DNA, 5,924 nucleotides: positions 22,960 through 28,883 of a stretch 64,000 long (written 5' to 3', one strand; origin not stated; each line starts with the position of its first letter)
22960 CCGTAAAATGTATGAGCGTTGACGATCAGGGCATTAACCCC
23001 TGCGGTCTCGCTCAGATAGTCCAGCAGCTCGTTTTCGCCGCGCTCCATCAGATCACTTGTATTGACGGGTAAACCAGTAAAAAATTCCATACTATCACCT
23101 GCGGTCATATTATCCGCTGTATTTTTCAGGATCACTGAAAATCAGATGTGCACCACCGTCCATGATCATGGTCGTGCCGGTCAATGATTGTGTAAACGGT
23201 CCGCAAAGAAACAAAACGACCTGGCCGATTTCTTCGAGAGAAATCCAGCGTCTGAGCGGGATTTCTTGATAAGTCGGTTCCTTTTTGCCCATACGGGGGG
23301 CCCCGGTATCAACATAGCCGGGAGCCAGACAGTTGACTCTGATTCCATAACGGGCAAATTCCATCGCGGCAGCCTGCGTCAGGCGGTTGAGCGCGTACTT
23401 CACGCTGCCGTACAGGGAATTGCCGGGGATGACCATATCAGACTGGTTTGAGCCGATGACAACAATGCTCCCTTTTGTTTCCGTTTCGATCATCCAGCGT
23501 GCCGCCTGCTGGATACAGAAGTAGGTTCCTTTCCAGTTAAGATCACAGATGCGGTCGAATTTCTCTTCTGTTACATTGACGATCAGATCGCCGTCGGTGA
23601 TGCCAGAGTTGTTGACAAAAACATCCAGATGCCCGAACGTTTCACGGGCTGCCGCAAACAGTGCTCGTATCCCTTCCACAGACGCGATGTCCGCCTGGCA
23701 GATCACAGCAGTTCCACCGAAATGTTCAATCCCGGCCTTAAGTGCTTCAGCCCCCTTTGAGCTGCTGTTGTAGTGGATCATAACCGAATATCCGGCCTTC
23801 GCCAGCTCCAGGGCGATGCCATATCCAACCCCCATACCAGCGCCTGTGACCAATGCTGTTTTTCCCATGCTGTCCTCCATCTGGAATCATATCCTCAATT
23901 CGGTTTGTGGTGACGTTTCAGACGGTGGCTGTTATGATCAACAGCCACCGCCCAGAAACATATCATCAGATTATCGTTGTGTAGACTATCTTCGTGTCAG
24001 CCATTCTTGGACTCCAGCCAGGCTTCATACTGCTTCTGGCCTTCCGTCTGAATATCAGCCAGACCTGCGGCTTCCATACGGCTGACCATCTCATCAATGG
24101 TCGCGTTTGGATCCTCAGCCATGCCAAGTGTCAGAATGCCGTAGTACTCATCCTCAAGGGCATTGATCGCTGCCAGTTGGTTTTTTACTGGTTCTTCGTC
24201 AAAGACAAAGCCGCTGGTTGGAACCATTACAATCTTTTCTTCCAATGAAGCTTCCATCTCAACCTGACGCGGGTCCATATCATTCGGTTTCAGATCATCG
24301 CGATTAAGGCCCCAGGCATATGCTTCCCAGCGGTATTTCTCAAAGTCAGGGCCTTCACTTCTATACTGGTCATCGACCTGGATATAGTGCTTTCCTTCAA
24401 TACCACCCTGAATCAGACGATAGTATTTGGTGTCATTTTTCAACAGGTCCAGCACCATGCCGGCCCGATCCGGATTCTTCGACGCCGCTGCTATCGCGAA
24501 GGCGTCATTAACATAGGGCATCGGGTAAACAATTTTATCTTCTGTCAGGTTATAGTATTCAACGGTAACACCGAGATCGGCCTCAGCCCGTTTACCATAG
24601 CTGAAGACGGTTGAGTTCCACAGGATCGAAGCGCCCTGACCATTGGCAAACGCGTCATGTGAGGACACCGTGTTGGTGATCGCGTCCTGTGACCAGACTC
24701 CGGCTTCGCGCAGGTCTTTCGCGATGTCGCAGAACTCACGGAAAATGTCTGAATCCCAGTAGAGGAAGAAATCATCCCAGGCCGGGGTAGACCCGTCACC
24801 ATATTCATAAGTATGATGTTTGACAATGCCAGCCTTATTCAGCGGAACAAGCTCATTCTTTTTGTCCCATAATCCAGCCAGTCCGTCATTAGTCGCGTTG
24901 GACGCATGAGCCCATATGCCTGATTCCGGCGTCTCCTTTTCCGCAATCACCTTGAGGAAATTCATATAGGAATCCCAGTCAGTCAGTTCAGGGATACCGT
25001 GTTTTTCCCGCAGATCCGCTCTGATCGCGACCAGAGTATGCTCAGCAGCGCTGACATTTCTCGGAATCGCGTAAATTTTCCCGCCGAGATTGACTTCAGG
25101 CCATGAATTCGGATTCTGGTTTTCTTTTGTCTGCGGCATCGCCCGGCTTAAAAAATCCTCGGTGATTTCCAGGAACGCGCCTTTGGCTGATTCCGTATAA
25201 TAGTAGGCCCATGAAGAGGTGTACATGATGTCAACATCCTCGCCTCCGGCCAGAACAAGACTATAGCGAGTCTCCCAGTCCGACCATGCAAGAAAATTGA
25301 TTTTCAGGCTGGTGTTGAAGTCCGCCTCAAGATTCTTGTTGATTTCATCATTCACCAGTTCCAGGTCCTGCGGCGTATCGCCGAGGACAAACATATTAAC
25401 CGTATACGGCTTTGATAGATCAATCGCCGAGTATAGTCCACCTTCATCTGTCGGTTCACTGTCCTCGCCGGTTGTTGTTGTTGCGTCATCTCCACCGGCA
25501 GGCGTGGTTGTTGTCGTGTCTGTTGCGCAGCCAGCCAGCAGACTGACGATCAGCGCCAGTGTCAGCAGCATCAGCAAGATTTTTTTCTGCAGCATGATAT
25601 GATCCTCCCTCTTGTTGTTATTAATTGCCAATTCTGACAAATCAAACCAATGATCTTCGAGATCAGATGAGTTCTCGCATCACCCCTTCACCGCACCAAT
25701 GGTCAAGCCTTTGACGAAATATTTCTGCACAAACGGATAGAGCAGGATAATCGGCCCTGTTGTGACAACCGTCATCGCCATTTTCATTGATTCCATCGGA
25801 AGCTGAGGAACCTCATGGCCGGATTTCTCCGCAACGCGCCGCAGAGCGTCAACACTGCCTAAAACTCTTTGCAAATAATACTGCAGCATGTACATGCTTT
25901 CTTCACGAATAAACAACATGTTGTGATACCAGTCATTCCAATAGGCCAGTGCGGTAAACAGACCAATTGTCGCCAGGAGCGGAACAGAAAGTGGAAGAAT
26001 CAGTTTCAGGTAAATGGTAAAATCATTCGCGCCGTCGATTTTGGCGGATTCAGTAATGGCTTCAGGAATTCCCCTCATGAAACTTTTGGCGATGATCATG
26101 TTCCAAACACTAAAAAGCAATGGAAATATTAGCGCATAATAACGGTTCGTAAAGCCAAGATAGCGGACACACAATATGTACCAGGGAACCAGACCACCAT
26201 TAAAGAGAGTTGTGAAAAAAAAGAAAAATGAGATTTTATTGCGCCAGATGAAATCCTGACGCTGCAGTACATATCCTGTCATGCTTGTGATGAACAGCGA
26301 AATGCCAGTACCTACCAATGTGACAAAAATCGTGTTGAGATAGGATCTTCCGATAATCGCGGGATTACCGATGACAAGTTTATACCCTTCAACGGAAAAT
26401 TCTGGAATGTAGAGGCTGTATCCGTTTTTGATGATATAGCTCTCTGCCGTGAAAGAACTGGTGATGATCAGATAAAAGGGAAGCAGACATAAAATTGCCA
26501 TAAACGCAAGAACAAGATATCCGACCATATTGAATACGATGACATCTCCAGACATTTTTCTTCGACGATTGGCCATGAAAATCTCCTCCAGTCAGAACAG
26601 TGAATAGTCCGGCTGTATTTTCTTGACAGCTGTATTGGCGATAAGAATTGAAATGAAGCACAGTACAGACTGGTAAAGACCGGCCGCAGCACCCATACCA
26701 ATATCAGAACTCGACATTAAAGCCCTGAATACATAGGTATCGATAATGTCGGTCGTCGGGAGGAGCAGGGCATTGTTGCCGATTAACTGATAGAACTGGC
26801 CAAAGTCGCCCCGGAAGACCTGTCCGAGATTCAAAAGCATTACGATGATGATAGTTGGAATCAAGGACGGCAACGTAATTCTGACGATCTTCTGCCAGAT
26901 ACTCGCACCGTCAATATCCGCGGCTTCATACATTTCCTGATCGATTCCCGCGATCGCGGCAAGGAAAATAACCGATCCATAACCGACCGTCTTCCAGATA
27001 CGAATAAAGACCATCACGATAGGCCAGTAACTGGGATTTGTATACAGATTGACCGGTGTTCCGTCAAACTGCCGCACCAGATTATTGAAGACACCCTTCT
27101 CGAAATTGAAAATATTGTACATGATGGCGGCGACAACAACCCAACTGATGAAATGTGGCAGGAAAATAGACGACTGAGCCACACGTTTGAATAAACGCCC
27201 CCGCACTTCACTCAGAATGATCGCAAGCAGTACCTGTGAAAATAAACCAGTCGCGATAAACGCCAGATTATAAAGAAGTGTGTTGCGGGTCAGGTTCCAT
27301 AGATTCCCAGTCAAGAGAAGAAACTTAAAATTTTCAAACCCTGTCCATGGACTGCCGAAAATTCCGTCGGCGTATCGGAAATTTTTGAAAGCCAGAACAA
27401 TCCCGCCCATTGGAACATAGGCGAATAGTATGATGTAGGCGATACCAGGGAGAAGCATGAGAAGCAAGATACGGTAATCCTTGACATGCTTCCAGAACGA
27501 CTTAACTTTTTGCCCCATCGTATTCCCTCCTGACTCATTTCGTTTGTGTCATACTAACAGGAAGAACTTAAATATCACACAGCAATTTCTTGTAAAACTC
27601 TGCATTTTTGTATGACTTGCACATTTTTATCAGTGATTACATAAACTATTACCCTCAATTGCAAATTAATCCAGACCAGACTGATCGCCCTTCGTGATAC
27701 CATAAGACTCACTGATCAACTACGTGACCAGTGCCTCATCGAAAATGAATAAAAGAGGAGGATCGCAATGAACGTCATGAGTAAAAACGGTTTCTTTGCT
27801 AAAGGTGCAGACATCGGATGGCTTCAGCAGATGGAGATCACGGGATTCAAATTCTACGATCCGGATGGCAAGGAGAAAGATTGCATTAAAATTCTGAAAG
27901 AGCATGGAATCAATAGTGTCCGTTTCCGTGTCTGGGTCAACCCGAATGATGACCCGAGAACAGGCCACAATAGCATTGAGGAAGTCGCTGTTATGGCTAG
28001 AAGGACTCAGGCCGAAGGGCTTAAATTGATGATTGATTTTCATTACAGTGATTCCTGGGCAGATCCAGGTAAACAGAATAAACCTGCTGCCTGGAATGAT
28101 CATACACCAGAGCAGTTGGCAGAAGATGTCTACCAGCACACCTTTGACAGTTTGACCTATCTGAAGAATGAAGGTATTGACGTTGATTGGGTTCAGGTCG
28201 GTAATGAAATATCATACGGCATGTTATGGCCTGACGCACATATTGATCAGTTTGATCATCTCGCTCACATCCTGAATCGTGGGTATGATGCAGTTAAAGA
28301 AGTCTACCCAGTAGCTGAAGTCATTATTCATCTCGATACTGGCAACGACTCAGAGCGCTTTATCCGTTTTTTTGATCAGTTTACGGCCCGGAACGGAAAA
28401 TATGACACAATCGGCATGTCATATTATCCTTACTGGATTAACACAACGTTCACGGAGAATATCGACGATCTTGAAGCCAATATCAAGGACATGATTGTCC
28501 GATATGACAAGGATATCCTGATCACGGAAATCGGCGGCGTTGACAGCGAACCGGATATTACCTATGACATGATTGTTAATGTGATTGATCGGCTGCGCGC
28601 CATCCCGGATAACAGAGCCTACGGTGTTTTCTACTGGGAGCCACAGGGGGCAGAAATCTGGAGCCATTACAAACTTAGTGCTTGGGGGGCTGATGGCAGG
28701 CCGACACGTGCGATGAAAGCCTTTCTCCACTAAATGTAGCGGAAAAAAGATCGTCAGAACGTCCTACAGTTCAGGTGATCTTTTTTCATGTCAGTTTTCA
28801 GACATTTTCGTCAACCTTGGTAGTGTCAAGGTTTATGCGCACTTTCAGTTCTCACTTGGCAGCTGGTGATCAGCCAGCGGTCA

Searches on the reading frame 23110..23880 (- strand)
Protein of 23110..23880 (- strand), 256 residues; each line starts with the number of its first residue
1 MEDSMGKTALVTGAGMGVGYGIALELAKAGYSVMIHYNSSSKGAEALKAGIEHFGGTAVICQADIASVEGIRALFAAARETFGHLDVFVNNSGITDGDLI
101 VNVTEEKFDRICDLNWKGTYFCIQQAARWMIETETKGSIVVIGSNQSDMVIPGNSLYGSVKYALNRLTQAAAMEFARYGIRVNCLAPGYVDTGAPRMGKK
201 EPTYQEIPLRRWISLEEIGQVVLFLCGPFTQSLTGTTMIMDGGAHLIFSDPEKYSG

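Call 52: search_protein_families(library=pfam, proteins=[window:23110-23880:-], max_evalue=0.00001)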
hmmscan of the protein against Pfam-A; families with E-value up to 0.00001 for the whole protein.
window:23110-23880:- (256 aa): 3 families
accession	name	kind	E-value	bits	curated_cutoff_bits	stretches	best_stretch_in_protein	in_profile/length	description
PF13561.12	adh_short_C2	-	9e-55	186.2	27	1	13-245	1-236/236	Enoyl-(Acyl carrier protein) reductase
PF00106.31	adh_short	-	2.3e-47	161.4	26.6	1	7-194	1-186/195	short chain dehydrogenase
PF08659.16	KR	-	2.2e-07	31.4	22.6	1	8-121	2-118/180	KR domain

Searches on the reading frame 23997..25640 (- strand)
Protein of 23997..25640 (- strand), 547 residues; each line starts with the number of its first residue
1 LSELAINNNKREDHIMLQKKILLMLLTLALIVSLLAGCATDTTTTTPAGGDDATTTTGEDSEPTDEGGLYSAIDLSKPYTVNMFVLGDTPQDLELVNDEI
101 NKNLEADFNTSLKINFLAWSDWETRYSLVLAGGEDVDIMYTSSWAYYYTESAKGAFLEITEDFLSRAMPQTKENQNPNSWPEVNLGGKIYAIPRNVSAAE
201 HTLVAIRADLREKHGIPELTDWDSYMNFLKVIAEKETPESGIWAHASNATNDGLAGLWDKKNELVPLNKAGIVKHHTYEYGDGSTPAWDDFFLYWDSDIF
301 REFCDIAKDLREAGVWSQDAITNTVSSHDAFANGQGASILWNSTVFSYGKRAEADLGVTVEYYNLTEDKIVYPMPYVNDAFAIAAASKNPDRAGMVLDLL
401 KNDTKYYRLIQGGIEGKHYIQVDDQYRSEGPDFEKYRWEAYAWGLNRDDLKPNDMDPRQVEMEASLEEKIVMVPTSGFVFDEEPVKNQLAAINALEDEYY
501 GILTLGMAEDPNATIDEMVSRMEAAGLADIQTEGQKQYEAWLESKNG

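Call 52: search_protein_families(library=pfam, proteins=[window:23997-25640:-], max_evalue=0.00001)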
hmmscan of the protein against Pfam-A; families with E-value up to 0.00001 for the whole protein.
window:23997-25640:- (547 aa): 2 families
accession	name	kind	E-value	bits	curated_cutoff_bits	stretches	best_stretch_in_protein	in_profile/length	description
PF12010.13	DUF3502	-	2e-19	70.2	24.4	1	474-542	1-68/69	Domain of unknown function (DUF3502)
PF01547.30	SBP_bac_1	-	1.5e-07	32.2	26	1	108-398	17-298/307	Bacterial extracellular solute-binding protein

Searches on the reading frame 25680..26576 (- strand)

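Call 52: search_protein_families(library=pfam, proteins=[window:25680-26576:-], max_evalue=0.00001)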
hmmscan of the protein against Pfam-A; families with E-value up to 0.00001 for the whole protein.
window:25680-26576:- (298 aa): 1 family
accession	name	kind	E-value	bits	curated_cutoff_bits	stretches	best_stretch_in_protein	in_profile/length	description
PF00528.27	BPD_transp_1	-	4.6e-08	33.5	26.4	1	115-291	19-182/184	Binding-protein-dependent transport system inner membrane component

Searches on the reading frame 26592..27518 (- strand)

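Call 52: search_protein_families(library=pfam, proteins=[window:26592-27518:-], max_evalue=0.00001)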
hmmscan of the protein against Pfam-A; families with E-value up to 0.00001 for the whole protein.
window:26592-27518:- (308 aa): 1 family
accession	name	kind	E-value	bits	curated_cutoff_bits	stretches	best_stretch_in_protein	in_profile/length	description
PF00528.27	BPD_transp_1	-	2e-16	60.7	26.4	1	96-296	2-177/184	Binding-protein-dependent transport system inner membrane component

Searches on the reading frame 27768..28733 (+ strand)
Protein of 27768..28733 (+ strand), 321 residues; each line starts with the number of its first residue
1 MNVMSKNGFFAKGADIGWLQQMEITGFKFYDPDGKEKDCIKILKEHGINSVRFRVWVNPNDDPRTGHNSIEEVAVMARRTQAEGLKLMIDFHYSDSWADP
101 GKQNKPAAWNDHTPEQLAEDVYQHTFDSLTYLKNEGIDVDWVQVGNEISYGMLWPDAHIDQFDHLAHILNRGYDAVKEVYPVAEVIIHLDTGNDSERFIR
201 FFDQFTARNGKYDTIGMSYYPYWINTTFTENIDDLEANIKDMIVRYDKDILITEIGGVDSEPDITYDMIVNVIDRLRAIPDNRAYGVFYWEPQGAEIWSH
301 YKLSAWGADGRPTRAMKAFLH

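Call 8: find_encoding_contigs(protein=window:27768-28733:+, flank=10000, max_places=10)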
Protein window:27768-28733:+ (321 aa): 2 contigs read that carry it; 2 places shown.
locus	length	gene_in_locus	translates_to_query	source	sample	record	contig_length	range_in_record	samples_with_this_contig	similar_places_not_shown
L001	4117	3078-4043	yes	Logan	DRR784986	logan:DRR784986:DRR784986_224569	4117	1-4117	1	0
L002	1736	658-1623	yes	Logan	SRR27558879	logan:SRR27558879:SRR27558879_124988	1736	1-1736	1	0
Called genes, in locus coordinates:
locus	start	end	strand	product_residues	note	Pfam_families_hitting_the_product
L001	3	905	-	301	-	?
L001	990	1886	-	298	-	PF00528:BPD_transp_1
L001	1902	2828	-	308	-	PF00528:BPD_transp_1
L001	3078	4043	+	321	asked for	PF00150:Cellulase (weak), PF07745:Glyco_hydro_53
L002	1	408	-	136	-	?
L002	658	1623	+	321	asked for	PF00150:Cellulase (weak), PF07745:Glyco_hydro_53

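Call 12: search_protein_families(library=pfam, proteins=[window:27768-28733:+])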
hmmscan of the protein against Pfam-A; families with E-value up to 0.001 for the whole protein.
window:27768-28733:+ (321 aa): 2 families
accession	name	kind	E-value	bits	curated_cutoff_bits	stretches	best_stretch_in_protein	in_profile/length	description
PF07745.19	Glyco_hydro_53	-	1.2e-95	320.8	24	1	12-296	2-307/340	Glycosyl hydrolase family 53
PF00150.24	Cellulase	-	3e-07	30.7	23.5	1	22-272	13-252/272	Cellulase (glycosyl hydrolase family 5)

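Call 28: find_homologous_proteins(query=window:27768-28733:+, max_evalue=1e-40)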
Query window:27768-28733:+ (321 aa): 7938 proteins with E <= 1e-40 among 8000 candidates; the best 120 are listed.
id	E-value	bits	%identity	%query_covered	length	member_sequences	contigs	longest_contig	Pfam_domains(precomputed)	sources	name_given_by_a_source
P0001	4.0e-198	676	98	91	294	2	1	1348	PF00150.25,PF07745.20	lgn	-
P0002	3.9e-150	518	66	100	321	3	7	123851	PF07745.20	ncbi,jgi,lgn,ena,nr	ncbi:MAG: arabinogalactan endo-1,4-beta-galactosidase [Clostridiales bacterium]|nr:arabinogalactan e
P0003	1.1e-144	500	65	97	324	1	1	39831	PF00150.25,PF07745.20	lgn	-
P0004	4.8e-142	491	66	97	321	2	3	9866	PF07745.20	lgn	-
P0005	7.3e-142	491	65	100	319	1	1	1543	PF07745.20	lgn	-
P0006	1.3e-130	454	59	99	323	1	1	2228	PF07745.20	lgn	-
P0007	3.8e-130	452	60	97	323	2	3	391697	PF00150.25,PF07745.20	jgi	jgi:arabinogalactan endo-1,4-beta-galactosidase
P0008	9.1e-130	451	60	97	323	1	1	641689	PF07745.20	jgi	jgi:arabinogalactan endo-1,4-beta-galactosidase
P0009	2.0e-129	450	58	99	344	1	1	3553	PF00150.25,PF07745.20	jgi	jgi:arabinogalactan endo-1,4-beta-galactosidase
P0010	7.7e-129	448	58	100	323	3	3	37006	PF07745.20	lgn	-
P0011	1.0e-128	447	61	97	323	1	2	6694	PF07745.20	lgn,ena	-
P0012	2.0e-128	446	61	97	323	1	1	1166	PF07745.20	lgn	-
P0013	3.9e-128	445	58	98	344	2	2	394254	PF00150.25,PF07745.20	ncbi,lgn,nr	nr:glycosyl hydrolase 53 family protein [uncultured Flavobacterium sp.]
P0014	1.4e-127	444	61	97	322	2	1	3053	PF07745.20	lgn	-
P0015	1.7e-127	443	60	97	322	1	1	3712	PF07745.20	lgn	-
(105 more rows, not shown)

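Call 29: find_encoding_contigs(protein=P0002, flank=10000, max_places=4)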
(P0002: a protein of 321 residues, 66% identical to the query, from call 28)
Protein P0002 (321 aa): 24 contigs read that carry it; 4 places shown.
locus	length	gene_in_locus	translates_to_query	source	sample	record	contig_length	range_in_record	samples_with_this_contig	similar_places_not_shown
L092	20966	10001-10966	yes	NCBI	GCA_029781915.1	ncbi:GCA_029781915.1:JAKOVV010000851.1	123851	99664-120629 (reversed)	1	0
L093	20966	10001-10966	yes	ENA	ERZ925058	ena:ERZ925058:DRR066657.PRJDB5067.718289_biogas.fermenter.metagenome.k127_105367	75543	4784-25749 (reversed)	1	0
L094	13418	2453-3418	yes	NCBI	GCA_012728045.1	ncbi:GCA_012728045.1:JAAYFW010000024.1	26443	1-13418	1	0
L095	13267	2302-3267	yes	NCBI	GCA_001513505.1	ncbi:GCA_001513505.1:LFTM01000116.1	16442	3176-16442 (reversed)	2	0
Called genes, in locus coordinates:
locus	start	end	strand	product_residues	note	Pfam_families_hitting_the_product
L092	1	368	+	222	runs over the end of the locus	PF00543:P-II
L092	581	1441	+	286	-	PF00756:Esterase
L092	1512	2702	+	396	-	PF04909:Amidohydro_2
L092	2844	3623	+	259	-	PF02633:Creatininase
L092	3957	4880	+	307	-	PF00528:BPD_transp_1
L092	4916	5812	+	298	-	PF00528:BPD_transp_1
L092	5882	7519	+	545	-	PF01547:SBP_bac_1, PF13416:SBP_bac_8 (weak), PF12010:DUF3502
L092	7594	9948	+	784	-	PF02837:Glyco_hydro_2_N, PF22666:Glyco_hydro_2_N2 (weak), PF00703:Glyco_hydro_2, PF02836:Glyco_hydro_2_C, PF16355:DUF4982, PF18565:Glyco_hydro2_C5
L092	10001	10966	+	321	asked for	PF07745:Glyco_hydro_53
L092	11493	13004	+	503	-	PF00072:Response_reg, PF00165:HTH_AraC, PF12833:HTH_18, PF00165:HTH_AraC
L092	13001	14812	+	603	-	PF02743:dCache_1, PF00672:HAMP, PF06580:His_kinase, PF02518:HATPase_c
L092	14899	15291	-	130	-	PF06094:GGACT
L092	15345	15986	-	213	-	PF01470:Peptidase_C15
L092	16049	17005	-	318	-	PF06166:DUF979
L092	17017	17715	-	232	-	PF06149:DUF969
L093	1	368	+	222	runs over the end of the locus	PF00543:P-II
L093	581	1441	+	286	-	PF00756:Esterase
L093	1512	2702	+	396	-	PF04909:Amidohydro_2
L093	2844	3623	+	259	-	PF02633:Creatininase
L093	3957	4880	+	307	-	PF00528:BPD_transp_1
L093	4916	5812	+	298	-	PF00528:BPD_transp_1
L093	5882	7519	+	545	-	PF01547:SBP_bac_1, PF13416:SBP_bac_8 (weak), PF12010:DUF3502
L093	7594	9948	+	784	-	PF02837:Glyco_hydro_2_N, PF22666:Glyco_hydro_2_N2 (weak), PF00703:Glyco_hydro_2, PF02836:Glyco_hydro_2_C, PF16355:DUF4982, PF18565:Glyco_hydro2_C5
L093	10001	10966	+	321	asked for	PF07745:Glyco_hydro_53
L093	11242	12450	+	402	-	PF00872:Transposase_mut, PF10551:MULE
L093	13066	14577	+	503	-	PF00072:Response_reg, PF00165:HTH_AraC, PF12833:HTH_18, PF00165:HTH_AraC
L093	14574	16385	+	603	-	PF02743:dCache_1, PF00672:HAMP, PF06580:His_kinase, PF02518:HATPase_c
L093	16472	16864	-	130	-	PF06094:GGACT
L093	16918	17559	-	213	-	PF01470:Peptidase_C15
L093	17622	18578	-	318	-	PF06166:DUF979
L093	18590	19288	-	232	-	PF06149:DUF969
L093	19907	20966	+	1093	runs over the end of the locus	PF22422:MGH1-like_GH, PF01204:Trehalase, PF03200:Glyco_hydro_63 (weak)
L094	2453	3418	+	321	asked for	PF07745:Glyco_hydro_53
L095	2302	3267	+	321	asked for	PF07745:Glyco_hydro_53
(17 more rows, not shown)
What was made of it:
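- An IS256-family transposase also follows the GH53 homologue in an unrelated MAG (L093, call 29).
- Tried and rejected: The GH53 homologue at 66% identity lies in a similar galactan module but in an unrelated context (calls 28, 29).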
